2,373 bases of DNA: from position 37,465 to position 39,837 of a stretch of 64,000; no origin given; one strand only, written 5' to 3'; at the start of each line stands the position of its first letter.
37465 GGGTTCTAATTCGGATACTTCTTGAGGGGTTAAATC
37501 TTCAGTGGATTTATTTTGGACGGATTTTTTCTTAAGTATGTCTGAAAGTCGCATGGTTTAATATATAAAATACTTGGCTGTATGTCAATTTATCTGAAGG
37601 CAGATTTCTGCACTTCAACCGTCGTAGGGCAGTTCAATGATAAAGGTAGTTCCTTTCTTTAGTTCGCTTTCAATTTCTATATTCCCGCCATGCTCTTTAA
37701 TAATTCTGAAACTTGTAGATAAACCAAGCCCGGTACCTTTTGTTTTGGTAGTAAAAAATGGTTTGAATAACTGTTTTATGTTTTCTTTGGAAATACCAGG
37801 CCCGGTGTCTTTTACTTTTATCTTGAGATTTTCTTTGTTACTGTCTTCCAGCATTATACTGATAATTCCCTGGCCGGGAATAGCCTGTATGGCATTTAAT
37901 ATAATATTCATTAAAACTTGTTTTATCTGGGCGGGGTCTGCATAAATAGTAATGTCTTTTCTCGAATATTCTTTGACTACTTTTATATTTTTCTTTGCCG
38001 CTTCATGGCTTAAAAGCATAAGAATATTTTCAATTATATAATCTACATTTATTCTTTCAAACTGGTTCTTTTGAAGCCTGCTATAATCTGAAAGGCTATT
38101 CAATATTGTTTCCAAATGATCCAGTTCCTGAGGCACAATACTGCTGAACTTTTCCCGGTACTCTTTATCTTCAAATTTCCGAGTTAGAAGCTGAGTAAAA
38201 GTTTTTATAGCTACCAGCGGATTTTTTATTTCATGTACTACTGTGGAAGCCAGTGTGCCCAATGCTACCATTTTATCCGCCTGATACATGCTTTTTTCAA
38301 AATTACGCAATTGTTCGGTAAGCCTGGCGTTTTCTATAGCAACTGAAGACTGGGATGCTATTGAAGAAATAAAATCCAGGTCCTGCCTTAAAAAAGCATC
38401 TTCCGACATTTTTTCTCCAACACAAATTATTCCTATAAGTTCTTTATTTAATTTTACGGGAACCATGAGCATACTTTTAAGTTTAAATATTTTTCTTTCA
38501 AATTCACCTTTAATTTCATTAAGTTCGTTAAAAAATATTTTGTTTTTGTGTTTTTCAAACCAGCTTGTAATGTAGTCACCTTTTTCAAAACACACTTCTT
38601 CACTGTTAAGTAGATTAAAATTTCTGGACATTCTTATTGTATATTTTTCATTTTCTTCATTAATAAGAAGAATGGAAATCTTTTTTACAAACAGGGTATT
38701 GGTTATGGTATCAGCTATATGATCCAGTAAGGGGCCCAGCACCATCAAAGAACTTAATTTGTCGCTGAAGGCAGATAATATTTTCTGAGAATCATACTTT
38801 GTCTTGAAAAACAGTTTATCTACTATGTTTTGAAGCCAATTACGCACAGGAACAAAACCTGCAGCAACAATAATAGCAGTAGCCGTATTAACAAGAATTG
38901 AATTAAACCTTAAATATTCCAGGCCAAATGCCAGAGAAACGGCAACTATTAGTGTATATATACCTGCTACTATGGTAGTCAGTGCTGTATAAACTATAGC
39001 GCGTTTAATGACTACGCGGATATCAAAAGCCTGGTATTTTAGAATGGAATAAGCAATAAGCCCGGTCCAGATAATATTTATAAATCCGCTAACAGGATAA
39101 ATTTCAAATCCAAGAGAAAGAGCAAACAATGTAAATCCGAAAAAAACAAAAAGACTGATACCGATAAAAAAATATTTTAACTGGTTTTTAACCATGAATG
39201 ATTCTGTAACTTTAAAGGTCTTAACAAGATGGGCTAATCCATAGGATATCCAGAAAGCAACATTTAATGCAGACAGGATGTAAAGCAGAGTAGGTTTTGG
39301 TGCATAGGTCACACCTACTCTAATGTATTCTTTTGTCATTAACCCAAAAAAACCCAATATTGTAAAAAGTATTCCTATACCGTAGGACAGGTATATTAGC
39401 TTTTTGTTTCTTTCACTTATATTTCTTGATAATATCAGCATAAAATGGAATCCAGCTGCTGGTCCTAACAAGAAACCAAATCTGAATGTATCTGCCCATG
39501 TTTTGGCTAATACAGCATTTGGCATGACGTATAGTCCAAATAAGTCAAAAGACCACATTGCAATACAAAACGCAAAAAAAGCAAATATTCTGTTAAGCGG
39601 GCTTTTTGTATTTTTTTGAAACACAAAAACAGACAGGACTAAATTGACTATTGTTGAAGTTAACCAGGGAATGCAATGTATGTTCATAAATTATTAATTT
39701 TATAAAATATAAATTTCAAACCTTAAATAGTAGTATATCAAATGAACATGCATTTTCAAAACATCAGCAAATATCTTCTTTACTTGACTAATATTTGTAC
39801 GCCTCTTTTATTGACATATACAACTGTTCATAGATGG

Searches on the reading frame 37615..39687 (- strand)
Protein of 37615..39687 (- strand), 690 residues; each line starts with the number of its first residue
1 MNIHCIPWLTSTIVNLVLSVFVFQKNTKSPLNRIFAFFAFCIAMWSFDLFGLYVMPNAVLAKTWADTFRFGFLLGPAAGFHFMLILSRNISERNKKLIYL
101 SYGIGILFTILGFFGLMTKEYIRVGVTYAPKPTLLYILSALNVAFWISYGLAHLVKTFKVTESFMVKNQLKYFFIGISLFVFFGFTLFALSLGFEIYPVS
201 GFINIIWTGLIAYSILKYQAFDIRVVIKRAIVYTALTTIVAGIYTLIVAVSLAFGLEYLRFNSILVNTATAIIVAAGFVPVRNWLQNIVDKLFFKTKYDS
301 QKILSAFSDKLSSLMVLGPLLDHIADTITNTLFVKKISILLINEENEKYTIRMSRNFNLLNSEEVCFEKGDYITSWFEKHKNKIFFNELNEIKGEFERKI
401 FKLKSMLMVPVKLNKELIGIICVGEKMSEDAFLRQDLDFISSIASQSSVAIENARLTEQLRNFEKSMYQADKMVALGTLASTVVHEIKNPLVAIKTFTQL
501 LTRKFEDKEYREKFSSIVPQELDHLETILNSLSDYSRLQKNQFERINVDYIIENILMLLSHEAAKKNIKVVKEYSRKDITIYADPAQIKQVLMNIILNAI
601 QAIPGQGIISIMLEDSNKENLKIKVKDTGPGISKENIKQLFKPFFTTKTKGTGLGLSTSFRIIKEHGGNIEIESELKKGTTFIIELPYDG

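Call 4: search_protein_families(library=pfam, proteins=[window:37615-39687:-])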
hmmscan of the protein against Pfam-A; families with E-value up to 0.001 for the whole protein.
window:37615-39687:- (690 aa): 8 families
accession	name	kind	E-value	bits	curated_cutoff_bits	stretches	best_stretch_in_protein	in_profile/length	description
PF02518.31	HATPase_c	-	5.5e-27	94.8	26.4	1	584-688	2-109/111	Histidine kinase-, DNA gyrase B-, and HSP90-like ATPase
PF00512.31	HisKA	-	1.9e-11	44.3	26.9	1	476-539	2-64/66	His Kinase A (phospho-acceptor) domain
PF13492.12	GAF_3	-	3.3e-06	28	27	1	320-453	5-129/129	GAF domain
PF01590.32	GAF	-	1e-05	26.5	22.4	1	376-451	57-133/133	GAF domain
PF13185.12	GAF_2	-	2.5e-05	25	28.6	1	395-452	80-136/136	GAF domain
PF13589.12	HATPase_c_3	-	3.5e-05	24.3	25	1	589-649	4-62/137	Histidine kinase-, DNA gyrase B-, and HSP90-like ATPase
PF14501.12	HATPase_c_5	-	0.00033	21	22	1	587-677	5-93/102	GHKL domain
PF16927.11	HisKA_7TM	-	0.00038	20.8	28.6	1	9-223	3-222/224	N-terminal 7TM region of histidine kinase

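Call 5: search_protein_families(library=ncbifam, proteins=[window:37615-39687:-])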
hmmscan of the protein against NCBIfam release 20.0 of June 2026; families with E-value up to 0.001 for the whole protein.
window:37615-39687:- (690 aa): 80 families (the best 25 are shown)
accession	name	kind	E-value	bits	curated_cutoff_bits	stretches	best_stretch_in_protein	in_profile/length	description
NF008468.0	PRK11360.1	equivalog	3e-70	237.3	646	1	457-689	378-609/616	two-component system sensor histidine kinase AtoS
TIGR02916.1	PEP_his_kin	equivalog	1.6e-59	202.1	300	1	15-687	10-679/679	XrtA/PEP-CTERM system histidine kinase PrsK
NF007688.0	PRK10364.1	equivalog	2.2e-56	191.5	479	1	455-688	219-451/460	two-component system sensor histidine kinase ZraS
NF010411.0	PRK13837.1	equivalog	3e-49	167.8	647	1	406-688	380-675/828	two-component system VirA-like sensor kinase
NF053867.1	SprKinKinDBac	equivalog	3.8e-47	160.9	775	1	463-688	273-497/500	sporulation kinase KinD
NF046044.1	PnpS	equivalog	5e-42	144.3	400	1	482-687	176-390/390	two-component system histidine kinase PnpS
NF047466.1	hybrid_RR_LvrB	exception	3.2e-38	131.9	500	1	462-687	138-375/377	hybrid histidine kinase/response regulator LvrB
NF038348.1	T2SS_HK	subfamily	9.5e-37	126.6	450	1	527-687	413-572/574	histidine kinase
NF038297.2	hybrid_HK_HrmK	equivalog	1.9e-36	125.9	725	1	320-688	71-457/607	hybrid histidine kinase/response regulator HrmK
NF046020.1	HisKinCckABruc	equivalog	3.6e-36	124.4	1000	1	446-687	451-706/868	cell cycle histidine kinase CckA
NF033092.0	HK_WalK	equivalog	1e-35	123.4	725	1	481-688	377-594/594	cell wall metabolism sensor histidine kinase WalK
NF052574.1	HisKinEspCMyxo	equivalog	5.5e-35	120.7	1200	1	463-687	404-636/785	serine histidine kinase EspC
TIGR02956.1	TMAO_torS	equivalog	1.5e-33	116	676.5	1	449-688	436-682/967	TMAO reductase system sensor histidine kinase/response regulator TorS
TIGR02966.1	phoR_proteo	equivalog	2.2e-33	115.7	334.2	1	481-685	119-332/333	phosphate regulon sensor histidine kinase PhoR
NF046026.1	HisKinCckACaul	equivalog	1.7e-31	109.1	1000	1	459-687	286-531/678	cell cycle histidine kinase CckA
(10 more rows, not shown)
